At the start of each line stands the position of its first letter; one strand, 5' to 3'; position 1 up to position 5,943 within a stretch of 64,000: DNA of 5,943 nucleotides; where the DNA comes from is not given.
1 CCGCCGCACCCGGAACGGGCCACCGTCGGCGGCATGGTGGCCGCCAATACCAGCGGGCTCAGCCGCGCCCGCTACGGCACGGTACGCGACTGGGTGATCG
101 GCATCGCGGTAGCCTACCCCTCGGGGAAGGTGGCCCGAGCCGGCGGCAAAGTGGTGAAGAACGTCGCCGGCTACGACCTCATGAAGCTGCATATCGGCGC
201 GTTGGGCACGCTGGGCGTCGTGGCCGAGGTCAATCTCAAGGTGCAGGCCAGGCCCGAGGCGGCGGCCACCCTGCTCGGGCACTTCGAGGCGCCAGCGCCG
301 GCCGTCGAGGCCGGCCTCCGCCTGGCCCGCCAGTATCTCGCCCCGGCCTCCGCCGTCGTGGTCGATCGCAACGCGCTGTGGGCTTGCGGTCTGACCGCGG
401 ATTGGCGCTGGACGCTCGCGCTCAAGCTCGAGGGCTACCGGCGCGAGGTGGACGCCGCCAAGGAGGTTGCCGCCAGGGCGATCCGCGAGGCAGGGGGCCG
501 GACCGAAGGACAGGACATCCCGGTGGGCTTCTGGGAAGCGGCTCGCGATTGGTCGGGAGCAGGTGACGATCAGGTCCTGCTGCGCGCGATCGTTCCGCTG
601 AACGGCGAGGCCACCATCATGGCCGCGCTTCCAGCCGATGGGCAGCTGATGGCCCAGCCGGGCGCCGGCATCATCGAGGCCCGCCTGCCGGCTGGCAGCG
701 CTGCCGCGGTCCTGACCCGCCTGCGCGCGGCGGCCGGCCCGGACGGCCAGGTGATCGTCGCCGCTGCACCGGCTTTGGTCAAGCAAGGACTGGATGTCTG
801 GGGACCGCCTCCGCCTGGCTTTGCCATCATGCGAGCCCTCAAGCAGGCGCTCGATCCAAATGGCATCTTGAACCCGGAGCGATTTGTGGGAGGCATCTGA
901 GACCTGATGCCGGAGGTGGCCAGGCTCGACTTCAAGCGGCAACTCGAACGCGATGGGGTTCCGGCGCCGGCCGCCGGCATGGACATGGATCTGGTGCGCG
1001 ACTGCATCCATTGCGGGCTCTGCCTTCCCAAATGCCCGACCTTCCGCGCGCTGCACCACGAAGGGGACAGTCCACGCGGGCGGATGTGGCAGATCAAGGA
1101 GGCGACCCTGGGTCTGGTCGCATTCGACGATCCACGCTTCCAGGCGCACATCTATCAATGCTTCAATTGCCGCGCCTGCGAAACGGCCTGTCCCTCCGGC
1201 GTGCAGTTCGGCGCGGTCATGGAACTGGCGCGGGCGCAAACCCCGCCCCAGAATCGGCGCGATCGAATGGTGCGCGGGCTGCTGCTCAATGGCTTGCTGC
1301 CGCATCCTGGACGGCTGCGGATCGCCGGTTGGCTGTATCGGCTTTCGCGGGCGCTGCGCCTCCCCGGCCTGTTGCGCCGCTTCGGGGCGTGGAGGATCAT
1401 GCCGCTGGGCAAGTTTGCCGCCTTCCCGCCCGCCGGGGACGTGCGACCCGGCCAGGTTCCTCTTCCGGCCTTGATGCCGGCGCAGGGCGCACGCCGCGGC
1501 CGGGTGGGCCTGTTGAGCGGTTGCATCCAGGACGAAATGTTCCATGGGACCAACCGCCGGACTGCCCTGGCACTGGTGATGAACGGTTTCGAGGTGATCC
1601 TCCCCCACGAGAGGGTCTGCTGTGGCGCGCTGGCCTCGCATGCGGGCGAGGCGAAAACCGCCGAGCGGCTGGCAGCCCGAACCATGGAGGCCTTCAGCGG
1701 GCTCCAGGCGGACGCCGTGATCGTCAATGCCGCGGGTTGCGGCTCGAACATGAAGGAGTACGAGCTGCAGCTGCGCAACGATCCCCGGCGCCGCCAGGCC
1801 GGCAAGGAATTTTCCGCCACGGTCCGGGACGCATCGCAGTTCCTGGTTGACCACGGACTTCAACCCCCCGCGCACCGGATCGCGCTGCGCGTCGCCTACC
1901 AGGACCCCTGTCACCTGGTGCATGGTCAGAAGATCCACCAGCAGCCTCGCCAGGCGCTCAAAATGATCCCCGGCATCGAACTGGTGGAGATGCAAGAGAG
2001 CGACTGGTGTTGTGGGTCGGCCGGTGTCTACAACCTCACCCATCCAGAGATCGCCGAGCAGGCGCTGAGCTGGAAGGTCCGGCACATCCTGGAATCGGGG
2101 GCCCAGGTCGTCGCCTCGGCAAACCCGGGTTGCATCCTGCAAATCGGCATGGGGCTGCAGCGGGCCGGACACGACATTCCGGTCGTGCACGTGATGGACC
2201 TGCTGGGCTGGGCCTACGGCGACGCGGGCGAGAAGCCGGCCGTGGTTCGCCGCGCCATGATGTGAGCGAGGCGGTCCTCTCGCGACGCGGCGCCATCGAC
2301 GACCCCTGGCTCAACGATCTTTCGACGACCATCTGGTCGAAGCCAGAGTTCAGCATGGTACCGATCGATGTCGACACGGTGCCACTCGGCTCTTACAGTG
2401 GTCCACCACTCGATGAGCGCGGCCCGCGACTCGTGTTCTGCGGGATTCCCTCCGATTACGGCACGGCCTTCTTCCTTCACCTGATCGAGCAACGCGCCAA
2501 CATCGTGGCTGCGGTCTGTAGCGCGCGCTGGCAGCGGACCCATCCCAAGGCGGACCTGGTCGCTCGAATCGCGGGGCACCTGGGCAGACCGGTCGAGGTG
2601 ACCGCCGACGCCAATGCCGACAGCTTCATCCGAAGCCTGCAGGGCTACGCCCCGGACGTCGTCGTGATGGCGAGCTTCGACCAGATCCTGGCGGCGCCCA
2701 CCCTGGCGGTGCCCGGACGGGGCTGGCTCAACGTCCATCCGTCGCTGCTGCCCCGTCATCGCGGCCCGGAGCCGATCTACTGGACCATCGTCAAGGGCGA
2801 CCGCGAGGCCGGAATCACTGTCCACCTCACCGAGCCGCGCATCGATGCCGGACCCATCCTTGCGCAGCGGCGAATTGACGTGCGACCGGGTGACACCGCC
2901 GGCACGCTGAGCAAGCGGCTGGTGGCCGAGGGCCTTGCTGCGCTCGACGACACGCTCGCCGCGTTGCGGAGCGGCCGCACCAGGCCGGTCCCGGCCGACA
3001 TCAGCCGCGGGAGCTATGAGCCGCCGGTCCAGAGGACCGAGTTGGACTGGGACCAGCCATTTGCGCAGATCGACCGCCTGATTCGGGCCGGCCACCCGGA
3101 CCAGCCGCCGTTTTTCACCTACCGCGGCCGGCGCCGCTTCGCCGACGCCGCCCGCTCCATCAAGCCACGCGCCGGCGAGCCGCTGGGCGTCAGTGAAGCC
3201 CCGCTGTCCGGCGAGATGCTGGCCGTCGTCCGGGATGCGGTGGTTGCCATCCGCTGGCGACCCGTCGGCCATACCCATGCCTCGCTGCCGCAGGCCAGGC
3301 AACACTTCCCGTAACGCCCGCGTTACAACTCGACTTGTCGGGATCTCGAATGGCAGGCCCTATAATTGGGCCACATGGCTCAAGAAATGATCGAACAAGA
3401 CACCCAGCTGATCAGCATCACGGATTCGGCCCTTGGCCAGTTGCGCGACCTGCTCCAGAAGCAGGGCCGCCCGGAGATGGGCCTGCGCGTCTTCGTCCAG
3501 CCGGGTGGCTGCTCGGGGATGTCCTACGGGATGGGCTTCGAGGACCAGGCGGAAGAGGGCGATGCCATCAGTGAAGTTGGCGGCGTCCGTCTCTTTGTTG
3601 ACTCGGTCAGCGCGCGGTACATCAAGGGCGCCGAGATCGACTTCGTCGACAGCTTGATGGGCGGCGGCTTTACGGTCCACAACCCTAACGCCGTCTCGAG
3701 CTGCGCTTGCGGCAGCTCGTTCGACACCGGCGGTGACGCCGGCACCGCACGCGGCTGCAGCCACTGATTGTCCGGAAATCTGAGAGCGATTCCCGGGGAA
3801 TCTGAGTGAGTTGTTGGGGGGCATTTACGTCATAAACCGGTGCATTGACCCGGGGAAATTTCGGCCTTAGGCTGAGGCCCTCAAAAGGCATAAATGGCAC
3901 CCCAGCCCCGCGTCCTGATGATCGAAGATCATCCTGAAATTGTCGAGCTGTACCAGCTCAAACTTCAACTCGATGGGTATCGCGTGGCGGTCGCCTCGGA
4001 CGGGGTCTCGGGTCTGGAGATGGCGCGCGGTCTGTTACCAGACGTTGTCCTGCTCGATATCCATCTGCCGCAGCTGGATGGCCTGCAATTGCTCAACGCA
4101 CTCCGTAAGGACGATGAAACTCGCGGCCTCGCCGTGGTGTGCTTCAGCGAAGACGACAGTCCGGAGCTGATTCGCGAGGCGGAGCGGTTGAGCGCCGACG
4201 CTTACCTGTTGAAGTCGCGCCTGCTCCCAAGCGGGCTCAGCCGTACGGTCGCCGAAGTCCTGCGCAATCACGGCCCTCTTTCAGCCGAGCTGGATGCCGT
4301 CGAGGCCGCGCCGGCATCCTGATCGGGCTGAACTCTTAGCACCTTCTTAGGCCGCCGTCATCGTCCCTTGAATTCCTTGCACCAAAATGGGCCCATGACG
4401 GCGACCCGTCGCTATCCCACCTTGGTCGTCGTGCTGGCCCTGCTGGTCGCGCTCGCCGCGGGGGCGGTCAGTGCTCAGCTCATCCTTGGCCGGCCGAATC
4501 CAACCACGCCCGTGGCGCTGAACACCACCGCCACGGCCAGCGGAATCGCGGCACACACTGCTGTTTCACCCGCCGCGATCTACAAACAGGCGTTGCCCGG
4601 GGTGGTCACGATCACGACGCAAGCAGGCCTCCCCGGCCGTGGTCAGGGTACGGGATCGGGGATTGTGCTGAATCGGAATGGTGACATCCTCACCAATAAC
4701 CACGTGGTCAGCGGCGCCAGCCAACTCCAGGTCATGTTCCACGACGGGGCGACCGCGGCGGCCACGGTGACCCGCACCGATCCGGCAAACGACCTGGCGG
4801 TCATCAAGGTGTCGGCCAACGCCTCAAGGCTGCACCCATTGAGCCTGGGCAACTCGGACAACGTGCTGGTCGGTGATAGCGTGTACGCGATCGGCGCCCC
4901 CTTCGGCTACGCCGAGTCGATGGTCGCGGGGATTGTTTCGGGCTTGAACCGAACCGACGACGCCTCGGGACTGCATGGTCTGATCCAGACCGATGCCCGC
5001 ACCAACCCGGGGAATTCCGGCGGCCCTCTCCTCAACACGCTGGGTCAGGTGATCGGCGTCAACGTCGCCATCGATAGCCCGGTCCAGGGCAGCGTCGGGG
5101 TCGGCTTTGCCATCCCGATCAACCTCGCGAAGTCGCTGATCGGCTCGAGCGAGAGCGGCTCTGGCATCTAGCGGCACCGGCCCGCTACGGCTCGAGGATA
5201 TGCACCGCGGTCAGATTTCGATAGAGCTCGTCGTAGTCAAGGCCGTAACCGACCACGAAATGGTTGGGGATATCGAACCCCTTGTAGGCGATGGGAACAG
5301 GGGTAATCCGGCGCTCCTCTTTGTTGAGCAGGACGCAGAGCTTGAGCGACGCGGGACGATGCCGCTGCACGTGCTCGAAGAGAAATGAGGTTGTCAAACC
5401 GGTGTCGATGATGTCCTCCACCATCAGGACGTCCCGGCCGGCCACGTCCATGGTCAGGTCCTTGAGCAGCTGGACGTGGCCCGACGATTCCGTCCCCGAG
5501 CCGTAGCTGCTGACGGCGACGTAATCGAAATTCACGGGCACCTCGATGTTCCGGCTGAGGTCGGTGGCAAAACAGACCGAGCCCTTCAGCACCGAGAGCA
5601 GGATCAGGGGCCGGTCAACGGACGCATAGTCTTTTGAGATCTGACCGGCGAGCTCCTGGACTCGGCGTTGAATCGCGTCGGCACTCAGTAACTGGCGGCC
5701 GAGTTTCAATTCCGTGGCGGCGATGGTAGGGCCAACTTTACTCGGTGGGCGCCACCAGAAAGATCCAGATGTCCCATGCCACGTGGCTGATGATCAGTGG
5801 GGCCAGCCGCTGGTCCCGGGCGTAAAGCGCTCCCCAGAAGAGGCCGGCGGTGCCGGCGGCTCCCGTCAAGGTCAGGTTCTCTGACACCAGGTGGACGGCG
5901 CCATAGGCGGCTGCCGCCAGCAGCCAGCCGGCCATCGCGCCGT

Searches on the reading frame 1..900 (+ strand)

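Call 15: search_protein_families(library=pfam, max_evalue=0.00001, proteins=[window:1-900:+])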
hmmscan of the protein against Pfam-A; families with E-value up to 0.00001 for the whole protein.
window:1-900:+ (299 aa): 2 families
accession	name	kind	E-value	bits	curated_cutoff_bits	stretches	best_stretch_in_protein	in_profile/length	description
PF02913.24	FAD-oxidase_C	-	4.7e-09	36.7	21.2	0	271-293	224-246/248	FAD linked oxidases, C-terminal domain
PF01565.28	FAD_binding_4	-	8.4e-08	32.4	26.4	1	4-47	95-138/139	FAD binding domain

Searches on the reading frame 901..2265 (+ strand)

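Call 15: search_protein_families(library=pfam, max_evalue=0.00001, proteins=[window:901-2265:+])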
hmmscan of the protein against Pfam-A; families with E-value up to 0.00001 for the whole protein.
window:901-2265:+ (454 aa): 6 families
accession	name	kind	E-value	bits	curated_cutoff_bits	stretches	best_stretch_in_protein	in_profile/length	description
PF02754.22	CCG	-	2.3e-30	105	20.6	2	331-415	1-84/85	Cysteine-rich domain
PF13183.11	Fer4_8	-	1.1e-13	51.9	27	1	33-101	3-68/68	4Fe-4S dicluster domain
PF13534.11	Fer4_17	-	1.4e-09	38.8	22.2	1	35-101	2-60/61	4Fe-4S dicluster domain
PF12838.12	Fer4_7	-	8.9e-09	36.1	27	1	35-101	2-52/52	4Fe-4S dicluster domain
PF13237.11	Fer4_10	-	7e-07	29.5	25.5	0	86-107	8-22/53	4Fe-4S dicluster domain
PF13187.11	Fer4_9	-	9.5e-06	26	27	0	34-100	1-50/52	4Fe-4S dicluster domain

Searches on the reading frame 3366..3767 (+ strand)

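Call 15: search_protein_families(library=pfam, max_evalue=0.00001, proteins=[window:3366-3767:+])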
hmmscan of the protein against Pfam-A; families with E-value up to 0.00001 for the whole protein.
window:3366-3767:+ (133 aa): 1 family
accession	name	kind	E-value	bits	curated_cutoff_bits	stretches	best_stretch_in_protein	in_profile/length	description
PF01521.26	Fe-S_biosyn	-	6.1e-18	65.5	26.3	1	16-116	3-109/110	Iron-sulphur cluster biosynthesis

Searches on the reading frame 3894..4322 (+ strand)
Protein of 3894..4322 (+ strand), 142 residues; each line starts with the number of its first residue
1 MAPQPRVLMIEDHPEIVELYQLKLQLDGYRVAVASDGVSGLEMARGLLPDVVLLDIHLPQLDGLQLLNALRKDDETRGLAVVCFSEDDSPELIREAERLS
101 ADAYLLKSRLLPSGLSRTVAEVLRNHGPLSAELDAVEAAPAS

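Call 15: search_protein_families(library=pfam, max_evalue=0.00001, proteins=[window:3894-4322:+])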
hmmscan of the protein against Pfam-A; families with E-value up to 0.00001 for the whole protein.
window:3894-4322:+ (142 aa): 1 family
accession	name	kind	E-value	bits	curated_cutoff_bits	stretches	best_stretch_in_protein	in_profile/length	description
PF00072.30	Response_reg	-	8.2e-20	71.5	30.2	1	7-108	1-100/111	Response regulator receiver domain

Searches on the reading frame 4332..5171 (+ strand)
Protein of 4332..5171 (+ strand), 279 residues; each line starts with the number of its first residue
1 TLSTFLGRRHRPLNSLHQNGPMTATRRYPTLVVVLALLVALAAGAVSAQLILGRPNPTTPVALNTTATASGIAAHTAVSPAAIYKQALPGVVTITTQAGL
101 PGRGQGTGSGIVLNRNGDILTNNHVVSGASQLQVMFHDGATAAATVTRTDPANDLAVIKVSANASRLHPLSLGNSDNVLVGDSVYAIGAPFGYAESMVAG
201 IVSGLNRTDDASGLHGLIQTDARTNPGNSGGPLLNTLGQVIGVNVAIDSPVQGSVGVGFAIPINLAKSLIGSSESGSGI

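Call 15: search_protein_families(library=pfam, max_evalue=0.00001, proteins=[window:4332-5171:+])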
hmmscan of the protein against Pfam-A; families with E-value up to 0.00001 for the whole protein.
window:4332-5171:+ (279 aa): 2 families
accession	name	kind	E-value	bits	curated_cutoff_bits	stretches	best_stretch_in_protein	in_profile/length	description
PF13365.12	Trypsin_2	-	1.5e-34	120.3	27.6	1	108-243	1-144/144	Trypsin-like peptidase domain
PF00089.32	Trypsin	-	3.6e-16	60.1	20.6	1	98-268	16-218/220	Trypsin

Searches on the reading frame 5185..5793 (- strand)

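Call 15: search_protein_families(library=pfam, max_evalue=0.00001, proteins=[window:5185-5793:-])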
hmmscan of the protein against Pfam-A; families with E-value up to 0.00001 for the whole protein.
window:5185-5793:- (202 aa): 1 family
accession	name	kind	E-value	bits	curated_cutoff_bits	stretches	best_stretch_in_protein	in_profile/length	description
PF00156.33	Pribosyltran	-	2.1e-24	86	26.3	1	34-187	4-157/158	Phosphoribosyl transferase domain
